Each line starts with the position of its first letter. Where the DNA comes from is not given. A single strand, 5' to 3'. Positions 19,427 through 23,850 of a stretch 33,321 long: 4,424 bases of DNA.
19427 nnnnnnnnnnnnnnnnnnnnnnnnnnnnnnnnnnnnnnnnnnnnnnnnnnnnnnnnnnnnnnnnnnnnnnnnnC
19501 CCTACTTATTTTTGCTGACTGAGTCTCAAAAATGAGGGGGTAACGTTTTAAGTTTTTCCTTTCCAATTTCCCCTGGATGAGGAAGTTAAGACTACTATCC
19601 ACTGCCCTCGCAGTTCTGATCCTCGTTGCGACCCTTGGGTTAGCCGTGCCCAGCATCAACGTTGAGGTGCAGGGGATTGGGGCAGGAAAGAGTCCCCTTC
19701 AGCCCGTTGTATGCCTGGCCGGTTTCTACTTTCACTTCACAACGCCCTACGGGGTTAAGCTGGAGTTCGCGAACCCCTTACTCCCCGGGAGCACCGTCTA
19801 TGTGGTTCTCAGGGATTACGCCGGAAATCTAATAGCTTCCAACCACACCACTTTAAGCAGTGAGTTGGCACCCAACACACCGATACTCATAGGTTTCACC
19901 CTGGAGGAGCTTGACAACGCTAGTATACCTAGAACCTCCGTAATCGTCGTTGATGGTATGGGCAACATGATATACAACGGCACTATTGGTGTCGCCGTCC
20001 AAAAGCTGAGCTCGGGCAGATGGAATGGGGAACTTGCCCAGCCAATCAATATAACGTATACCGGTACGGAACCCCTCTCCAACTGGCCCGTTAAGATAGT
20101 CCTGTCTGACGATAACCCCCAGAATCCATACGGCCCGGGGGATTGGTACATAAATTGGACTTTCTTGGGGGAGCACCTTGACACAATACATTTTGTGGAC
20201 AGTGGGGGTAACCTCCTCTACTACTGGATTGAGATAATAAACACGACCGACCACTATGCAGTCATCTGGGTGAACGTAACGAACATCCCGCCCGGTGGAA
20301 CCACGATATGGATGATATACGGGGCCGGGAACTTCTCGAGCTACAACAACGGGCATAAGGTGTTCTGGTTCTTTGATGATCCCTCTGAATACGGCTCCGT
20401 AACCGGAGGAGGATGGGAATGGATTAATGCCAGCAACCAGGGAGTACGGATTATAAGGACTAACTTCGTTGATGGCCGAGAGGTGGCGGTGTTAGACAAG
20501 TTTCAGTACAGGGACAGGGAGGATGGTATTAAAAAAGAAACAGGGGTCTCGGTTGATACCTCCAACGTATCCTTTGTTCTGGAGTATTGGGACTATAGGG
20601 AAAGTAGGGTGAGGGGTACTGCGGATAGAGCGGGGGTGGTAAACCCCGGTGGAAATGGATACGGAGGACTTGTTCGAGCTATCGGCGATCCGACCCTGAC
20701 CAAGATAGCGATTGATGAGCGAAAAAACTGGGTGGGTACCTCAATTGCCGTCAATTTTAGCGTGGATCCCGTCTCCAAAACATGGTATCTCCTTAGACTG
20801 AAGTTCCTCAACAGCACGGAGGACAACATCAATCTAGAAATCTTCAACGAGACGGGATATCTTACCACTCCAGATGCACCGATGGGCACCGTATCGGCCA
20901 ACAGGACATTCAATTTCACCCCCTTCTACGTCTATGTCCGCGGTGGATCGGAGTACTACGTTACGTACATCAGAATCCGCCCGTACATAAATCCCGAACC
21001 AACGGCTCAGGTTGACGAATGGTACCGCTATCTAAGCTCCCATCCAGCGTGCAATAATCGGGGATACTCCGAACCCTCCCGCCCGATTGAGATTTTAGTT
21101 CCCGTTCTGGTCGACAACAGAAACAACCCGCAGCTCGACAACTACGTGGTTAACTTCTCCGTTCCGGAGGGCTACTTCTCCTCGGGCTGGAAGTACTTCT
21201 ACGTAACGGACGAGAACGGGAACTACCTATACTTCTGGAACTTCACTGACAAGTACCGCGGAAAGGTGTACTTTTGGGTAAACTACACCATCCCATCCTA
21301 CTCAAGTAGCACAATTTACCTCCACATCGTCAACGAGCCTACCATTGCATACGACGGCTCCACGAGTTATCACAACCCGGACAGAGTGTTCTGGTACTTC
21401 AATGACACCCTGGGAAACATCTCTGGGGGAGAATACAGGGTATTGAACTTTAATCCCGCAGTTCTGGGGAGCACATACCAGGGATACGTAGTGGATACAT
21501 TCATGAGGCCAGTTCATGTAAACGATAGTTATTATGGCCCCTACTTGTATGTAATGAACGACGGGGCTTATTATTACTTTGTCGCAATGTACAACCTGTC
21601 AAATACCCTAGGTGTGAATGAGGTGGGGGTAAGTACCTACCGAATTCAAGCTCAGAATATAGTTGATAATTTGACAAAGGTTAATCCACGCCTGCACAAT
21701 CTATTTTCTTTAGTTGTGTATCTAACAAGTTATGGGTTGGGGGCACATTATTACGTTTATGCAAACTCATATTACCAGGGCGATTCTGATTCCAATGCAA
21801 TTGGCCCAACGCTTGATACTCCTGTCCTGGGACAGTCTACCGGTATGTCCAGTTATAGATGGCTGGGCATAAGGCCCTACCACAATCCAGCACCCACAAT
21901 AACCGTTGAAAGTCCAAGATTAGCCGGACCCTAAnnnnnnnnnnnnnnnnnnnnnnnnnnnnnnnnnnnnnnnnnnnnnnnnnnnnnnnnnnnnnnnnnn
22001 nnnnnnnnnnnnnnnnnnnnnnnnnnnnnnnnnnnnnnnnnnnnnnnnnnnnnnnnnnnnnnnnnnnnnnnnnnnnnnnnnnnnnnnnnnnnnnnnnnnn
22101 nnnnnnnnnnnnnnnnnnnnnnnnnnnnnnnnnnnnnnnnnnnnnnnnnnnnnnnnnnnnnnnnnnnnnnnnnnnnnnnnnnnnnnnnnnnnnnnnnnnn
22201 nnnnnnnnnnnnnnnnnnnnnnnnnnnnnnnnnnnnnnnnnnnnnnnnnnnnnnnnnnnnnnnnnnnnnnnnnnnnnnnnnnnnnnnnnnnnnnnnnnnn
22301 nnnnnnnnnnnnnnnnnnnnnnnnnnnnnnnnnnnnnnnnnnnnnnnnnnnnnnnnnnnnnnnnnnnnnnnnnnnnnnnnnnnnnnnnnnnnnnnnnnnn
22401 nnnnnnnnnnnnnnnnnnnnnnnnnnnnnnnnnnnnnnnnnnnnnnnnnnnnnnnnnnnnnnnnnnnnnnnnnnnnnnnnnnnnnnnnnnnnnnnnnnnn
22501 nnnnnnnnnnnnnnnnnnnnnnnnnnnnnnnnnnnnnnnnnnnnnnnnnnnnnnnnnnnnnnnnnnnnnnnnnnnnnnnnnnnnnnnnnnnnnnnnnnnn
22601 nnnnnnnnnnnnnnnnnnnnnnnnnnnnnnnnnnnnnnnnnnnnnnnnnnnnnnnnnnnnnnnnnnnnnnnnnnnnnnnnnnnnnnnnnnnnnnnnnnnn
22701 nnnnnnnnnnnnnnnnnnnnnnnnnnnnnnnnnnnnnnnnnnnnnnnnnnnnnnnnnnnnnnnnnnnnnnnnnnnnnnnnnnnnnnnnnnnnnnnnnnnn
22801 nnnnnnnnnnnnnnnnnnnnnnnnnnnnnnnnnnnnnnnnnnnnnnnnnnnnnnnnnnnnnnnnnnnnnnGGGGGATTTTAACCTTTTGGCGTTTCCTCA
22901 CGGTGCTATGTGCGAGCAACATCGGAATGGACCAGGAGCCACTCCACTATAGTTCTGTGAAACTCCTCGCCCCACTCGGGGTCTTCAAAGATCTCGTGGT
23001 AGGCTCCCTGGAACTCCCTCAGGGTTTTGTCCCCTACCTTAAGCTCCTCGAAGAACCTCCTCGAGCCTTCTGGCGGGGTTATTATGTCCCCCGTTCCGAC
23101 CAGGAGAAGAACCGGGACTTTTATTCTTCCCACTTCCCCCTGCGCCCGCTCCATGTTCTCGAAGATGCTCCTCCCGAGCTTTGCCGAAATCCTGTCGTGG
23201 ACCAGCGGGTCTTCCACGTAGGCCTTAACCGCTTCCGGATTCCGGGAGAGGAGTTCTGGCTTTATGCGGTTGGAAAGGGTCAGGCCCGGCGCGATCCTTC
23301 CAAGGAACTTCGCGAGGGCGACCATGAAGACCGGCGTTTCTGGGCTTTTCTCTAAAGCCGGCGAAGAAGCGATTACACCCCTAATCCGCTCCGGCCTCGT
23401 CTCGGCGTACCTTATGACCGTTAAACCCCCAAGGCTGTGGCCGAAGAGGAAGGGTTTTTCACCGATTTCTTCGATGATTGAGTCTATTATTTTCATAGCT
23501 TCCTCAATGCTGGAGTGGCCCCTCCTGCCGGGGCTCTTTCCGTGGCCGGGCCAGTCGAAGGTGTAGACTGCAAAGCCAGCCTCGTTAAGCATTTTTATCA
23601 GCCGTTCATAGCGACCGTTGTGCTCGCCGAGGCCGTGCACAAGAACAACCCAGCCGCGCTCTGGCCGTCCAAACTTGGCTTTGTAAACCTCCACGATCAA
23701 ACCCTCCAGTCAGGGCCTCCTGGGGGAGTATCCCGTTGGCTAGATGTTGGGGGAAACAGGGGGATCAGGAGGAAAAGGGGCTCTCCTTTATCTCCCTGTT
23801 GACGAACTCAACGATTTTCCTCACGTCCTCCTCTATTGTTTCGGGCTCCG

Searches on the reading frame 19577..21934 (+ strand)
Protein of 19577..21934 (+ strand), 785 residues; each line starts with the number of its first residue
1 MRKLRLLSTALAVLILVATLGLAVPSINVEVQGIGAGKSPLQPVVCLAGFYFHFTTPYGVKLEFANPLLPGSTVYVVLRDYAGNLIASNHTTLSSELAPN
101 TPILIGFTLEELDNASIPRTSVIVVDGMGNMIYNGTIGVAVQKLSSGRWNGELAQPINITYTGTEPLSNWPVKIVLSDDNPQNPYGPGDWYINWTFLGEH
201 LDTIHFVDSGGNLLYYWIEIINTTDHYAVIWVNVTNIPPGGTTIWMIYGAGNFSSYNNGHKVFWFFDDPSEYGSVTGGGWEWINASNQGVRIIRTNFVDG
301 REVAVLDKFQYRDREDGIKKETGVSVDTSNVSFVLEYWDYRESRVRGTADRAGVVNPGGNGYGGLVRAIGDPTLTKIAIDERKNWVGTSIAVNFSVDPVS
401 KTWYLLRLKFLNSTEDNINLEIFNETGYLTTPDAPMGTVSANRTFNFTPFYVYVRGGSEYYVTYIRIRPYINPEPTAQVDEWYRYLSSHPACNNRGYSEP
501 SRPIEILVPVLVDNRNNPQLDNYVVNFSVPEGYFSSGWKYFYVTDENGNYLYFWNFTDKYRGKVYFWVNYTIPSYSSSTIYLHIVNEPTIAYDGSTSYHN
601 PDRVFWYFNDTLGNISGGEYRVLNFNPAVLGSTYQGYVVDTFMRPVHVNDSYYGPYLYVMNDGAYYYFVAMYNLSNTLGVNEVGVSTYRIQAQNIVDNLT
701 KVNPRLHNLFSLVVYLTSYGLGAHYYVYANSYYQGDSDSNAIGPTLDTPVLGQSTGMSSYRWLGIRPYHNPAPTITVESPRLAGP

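Call 59: search_protein_families(library=pfam, proteins=[window:19577-21934:+], max_evalue=0.00001)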
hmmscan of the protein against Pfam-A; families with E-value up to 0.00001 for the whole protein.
window:19577-21934:+ (785 aa): 1 family
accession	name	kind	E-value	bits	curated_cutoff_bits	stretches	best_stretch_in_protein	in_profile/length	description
PF10102.14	DUF2341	-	3.2e-20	72.8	23.4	1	203-272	4-74/84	Domain of unknown function (DUF2341)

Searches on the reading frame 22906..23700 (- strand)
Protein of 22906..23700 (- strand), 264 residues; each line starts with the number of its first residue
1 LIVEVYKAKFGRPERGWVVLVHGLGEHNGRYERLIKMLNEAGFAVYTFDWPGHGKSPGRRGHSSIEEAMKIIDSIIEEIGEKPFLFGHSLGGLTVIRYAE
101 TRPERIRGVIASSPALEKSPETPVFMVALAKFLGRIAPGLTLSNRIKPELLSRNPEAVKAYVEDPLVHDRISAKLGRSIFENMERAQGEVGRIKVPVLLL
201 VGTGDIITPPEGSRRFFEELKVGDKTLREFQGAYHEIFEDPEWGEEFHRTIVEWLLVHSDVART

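Call 59: search_protein_families(library=pfam, proteins=[window:22906-23700:-], max_evalue=0.00001)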
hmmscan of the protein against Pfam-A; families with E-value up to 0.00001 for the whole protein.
window:22906-23700:- (264 aa): 3 families
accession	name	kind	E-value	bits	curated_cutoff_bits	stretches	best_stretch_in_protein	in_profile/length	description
PF12146.15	Hydrolase_4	-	9e-69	231.8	27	1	14-242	3-239/239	Serine aminopeptidase, S33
PF00561.26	Abhydrolase_1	-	2.2e-27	96.7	25.8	1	17-131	2-118/245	alpha/beta hydrolase fold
PF12697.13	Abhydrolase_6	-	1.5e-20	75.3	26.3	1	18-242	1-212/217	Alpha/beta hydrolase family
